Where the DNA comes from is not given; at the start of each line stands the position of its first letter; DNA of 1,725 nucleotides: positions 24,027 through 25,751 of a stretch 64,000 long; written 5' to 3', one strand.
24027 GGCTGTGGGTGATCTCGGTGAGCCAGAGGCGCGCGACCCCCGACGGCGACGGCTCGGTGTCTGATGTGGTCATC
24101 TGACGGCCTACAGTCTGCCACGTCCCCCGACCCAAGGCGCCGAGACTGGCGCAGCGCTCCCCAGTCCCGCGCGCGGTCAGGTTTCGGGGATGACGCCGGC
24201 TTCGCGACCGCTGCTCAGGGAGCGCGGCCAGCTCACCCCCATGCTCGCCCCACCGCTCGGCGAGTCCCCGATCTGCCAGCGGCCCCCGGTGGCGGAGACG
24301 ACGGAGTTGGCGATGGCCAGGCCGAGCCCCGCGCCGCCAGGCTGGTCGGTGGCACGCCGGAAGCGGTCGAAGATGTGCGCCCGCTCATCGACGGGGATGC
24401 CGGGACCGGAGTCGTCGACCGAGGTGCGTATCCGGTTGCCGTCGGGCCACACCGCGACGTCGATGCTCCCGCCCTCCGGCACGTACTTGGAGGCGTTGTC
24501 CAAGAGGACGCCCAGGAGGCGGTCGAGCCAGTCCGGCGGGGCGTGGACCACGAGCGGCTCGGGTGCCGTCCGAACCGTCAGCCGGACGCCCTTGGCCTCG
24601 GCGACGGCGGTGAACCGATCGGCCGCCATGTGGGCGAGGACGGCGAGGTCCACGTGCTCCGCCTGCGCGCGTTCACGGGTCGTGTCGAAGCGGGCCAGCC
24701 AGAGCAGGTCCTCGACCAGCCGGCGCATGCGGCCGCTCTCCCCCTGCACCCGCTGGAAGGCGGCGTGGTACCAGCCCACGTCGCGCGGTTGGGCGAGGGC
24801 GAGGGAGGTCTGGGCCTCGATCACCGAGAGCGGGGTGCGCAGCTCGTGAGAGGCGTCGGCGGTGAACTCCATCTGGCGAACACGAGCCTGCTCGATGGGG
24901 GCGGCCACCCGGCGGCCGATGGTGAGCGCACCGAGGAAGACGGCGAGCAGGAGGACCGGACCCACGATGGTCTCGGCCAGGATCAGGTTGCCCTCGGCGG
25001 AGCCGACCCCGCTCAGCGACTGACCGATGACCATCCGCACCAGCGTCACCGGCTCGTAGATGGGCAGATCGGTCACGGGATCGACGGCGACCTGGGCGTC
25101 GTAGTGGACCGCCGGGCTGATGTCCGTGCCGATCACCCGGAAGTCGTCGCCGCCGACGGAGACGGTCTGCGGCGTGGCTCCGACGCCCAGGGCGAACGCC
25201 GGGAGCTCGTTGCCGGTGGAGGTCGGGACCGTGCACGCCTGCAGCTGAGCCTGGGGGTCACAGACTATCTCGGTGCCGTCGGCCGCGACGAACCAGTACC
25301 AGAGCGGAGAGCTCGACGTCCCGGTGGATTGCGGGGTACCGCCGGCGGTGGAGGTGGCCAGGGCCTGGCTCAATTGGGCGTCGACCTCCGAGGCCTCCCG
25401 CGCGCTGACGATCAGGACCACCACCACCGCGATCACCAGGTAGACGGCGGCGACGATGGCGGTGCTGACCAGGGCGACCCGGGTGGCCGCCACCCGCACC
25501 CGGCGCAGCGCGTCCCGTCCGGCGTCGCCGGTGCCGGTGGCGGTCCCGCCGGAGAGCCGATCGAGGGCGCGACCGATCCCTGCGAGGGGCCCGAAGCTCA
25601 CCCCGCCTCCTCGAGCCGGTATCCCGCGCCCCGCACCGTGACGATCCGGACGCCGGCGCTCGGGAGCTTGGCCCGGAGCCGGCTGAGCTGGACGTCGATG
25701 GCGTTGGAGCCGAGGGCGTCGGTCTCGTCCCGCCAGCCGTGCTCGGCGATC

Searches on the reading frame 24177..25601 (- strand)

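Call 18: search_protein_families(library=pfam, proteins=[window:24177-25601:-], max_evalue=0.001)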
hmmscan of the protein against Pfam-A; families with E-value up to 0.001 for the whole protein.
window:24177-25601:- (474 aa): 2 families
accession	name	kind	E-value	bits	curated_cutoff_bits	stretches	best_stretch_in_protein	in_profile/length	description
PF02518.31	HATPase_c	-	1.7e-20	74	26.4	1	356-459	3-108/111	Histidine kinase-, DNA gyrase B-, and HSP90-like ATPase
PF00512.31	HisKA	-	1.4e-11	44.7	26.9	1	243-307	2-65/66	His Kinase A (phospho-acceptor) domain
